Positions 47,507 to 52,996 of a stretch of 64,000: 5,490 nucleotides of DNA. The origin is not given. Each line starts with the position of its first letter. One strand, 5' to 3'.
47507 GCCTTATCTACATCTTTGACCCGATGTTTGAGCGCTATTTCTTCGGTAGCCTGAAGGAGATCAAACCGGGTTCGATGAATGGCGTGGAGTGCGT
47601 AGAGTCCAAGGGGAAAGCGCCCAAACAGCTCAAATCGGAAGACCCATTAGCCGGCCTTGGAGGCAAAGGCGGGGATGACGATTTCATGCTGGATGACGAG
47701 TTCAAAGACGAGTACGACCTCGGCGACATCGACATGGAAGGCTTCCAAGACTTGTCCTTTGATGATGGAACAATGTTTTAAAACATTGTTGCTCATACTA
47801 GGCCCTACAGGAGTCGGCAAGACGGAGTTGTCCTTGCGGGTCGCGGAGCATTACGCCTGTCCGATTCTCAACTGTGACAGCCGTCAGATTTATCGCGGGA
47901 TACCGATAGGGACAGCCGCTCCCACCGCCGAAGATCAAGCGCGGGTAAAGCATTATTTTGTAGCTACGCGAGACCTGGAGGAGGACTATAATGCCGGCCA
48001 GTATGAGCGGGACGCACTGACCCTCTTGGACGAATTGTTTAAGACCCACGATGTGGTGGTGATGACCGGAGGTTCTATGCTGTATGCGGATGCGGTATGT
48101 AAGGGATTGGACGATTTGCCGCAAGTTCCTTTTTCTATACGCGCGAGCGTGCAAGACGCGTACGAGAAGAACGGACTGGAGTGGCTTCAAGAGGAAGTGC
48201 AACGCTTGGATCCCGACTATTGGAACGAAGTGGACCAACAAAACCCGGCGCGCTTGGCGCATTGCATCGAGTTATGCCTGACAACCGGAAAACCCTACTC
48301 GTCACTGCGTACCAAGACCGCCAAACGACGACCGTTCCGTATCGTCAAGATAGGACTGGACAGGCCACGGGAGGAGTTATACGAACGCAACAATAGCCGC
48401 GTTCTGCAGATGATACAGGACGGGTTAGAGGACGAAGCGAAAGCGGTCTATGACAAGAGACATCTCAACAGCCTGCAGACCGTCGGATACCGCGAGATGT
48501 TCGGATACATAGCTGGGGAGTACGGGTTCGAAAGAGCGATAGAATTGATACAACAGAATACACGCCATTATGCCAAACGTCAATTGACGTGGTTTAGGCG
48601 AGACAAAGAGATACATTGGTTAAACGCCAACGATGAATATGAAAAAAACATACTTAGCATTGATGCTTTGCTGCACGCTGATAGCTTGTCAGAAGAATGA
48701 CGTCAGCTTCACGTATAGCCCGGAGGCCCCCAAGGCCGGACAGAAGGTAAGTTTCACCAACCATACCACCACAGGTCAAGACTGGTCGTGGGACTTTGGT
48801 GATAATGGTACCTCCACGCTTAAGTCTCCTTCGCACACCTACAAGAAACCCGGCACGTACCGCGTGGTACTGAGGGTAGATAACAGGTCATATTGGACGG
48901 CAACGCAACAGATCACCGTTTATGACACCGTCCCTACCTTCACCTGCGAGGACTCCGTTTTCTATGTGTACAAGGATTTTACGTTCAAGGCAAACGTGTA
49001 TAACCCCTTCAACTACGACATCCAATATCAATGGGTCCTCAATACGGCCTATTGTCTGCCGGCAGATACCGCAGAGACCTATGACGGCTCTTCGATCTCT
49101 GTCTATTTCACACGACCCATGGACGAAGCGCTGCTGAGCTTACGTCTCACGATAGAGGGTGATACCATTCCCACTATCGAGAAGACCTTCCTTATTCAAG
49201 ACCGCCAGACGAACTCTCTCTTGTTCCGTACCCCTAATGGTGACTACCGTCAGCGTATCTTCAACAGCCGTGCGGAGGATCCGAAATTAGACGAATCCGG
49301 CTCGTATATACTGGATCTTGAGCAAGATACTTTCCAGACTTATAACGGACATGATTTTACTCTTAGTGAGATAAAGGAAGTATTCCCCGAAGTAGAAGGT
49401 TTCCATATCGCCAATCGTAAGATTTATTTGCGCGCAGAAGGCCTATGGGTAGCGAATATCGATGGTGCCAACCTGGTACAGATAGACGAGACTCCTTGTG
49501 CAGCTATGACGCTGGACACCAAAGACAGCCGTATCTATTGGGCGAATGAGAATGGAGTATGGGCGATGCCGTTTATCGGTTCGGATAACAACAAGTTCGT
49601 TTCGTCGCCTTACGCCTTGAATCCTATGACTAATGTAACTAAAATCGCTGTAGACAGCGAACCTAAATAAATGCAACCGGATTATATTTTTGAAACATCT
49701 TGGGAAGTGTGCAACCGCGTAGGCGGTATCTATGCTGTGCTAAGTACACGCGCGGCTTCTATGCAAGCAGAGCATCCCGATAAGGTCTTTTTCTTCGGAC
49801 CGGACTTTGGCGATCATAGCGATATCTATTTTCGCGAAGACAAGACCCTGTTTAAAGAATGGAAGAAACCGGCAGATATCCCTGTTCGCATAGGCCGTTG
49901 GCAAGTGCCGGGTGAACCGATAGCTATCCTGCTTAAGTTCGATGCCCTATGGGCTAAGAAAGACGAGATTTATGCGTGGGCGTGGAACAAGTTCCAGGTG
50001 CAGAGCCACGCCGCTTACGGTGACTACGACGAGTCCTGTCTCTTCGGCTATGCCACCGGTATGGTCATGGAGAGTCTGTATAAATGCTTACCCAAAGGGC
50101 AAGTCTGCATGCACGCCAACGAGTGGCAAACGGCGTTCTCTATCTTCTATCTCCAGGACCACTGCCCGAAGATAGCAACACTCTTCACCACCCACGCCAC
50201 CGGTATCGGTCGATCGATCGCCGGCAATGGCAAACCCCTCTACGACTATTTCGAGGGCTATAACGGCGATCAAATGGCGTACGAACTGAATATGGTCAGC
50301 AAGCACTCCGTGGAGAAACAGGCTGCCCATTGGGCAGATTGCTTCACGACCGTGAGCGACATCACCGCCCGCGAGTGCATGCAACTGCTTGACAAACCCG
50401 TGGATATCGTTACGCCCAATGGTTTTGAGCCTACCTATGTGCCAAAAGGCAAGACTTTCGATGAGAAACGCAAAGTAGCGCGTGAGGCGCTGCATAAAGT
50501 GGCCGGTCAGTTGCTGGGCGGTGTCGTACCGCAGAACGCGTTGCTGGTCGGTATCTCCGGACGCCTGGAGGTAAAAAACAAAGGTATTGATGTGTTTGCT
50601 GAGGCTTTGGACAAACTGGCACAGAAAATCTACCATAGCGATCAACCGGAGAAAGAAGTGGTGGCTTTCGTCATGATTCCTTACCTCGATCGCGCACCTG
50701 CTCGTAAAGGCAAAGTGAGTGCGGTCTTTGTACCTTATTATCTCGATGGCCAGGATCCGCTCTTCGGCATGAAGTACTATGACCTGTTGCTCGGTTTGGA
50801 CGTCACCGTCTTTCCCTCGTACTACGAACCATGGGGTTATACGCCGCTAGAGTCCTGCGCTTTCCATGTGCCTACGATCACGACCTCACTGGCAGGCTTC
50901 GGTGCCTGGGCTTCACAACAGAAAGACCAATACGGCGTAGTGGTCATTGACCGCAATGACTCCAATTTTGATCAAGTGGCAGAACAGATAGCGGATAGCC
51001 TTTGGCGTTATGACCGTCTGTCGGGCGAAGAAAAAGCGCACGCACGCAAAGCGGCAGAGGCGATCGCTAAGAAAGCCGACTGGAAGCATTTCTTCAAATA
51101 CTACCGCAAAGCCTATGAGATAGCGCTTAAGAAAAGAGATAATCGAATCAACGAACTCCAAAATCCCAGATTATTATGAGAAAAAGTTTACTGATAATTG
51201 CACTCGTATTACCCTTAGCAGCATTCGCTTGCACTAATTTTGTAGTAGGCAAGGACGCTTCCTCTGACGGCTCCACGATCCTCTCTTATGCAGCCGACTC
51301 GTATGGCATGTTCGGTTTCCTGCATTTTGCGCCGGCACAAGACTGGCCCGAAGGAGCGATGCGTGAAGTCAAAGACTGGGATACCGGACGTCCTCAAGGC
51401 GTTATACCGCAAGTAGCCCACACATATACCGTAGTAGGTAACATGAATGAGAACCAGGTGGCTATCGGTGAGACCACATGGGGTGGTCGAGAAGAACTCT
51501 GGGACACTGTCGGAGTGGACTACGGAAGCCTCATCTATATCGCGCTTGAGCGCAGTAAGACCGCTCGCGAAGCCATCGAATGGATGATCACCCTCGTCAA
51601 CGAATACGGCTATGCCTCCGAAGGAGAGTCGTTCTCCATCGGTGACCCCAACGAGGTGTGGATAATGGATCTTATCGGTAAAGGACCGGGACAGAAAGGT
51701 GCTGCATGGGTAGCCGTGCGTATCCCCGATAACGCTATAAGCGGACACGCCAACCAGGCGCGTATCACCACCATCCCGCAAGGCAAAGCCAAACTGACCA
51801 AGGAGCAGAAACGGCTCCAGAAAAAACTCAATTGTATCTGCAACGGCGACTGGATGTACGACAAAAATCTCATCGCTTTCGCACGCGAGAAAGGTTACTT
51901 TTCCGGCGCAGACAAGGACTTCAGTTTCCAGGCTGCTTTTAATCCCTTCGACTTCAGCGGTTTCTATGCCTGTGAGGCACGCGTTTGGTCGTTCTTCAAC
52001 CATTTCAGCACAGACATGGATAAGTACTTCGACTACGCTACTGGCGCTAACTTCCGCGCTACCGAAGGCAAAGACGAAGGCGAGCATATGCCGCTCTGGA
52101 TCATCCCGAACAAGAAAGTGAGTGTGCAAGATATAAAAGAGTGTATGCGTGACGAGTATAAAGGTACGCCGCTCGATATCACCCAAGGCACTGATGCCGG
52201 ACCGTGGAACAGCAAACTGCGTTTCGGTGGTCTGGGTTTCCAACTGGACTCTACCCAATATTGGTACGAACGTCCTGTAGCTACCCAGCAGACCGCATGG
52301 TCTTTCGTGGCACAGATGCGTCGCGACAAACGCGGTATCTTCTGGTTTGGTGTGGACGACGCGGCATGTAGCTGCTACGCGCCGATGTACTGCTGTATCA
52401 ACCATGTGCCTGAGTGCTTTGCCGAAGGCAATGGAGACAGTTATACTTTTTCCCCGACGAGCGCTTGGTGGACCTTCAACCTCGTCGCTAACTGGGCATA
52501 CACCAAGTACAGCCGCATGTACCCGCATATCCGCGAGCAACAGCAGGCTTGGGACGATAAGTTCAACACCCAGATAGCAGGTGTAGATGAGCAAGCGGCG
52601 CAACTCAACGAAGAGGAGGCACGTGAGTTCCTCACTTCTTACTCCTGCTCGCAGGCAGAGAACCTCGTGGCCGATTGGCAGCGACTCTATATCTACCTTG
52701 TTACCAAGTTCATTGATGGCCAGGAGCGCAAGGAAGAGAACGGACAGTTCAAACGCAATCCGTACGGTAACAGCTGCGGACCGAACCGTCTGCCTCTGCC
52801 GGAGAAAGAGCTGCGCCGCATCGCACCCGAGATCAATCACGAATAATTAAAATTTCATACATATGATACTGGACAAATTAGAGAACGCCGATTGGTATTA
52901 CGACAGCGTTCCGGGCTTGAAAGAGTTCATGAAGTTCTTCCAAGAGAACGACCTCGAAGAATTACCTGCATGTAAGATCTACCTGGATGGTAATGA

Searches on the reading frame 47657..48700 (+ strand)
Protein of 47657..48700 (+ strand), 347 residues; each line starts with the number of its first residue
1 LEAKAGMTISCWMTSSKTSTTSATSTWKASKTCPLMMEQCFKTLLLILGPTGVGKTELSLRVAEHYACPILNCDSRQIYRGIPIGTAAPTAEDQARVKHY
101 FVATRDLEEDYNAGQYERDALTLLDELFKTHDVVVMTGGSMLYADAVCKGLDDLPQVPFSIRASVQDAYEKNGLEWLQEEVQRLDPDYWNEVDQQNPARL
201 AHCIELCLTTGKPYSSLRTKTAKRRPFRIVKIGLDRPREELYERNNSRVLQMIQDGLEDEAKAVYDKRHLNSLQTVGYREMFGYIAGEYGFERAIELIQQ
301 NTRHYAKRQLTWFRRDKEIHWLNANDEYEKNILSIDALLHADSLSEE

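Call 82: search_protein_families(library=ncbifam, proteins=[window:47657-48700:+], max_evalue=0.00001)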
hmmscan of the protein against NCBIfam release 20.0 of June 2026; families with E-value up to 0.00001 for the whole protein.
window:47657-48700:+ (347 aa): 1 family
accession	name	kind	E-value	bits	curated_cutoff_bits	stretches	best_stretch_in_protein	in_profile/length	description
TIGR00174.1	miaA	equivalog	7e-74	248.7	148.65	1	45-326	2-287/288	tRNA (adenosine(37)-N6)-dimethylallyltransferase MiaA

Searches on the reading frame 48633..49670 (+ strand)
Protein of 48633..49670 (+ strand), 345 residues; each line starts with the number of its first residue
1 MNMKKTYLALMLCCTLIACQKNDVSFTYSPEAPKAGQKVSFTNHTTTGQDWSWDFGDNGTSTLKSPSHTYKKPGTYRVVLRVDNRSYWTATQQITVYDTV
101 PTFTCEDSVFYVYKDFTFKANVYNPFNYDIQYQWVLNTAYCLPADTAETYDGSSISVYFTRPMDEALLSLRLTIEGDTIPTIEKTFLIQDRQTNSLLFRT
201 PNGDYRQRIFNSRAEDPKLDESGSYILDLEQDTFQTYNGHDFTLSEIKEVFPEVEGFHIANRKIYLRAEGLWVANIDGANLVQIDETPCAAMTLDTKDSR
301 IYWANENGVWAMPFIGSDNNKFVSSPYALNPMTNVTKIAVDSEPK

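Call 82: search_protein_families(library=ncbifam, proteins=[window:48633-49670:+], max_evalue=0.00001)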
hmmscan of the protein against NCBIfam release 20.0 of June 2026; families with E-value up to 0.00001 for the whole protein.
window:48633-49670:+ (345 aa): 1 family
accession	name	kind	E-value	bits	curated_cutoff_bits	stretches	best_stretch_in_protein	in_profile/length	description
TIGR00864.1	PCC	subfamily_domain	4.6e-06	23.3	1861.4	1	28-109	1063-1149/2700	polycystin cation channel protein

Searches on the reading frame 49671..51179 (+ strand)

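Call 81: search_protein_families(library=pfam, proteins=[window:49671-51179:+], max_evalue=0.00001)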
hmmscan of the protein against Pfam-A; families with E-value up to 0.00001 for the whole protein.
window:49671-51179:+ (502 aa): 5 families
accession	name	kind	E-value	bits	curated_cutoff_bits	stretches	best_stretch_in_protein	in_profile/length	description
PF05693.19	Glycogen_syn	-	1.1e-81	275.7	27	2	8-337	1-339/639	Glycogen synthase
PF08323.17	Glyco_transf_5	-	1.7e-09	38.2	22.7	1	97-238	80-226/239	Starch synthase catalytic domain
PF00534.26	Glycos_transf_1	-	2e-09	37.7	26.4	1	371-431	88-146/172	Glycosyl transferases group 1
PF13692.12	Glyco_trans_1_4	-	2.8e-09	37.8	27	1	293-440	4-136/142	Glycosyl transferases group 1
PF20706.3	GT4-conflict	-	8e-07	28.8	26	0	375-473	281-380/385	Family 4 Glycosyltransferase in conflict systems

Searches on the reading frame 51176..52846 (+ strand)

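Call 81: search_protein_families(library=pfam, proteins=[window:51176-52846:+], max_evalue=0.00001)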
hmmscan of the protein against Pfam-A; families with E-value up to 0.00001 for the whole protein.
window:51176-52846:+ (556 aa): 1 family
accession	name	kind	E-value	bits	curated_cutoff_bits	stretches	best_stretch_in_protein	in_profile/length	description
PF03577.20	Peptidase_C69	-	2.2e-75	254.6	23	1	18-456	1-400/402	Peptidase family C69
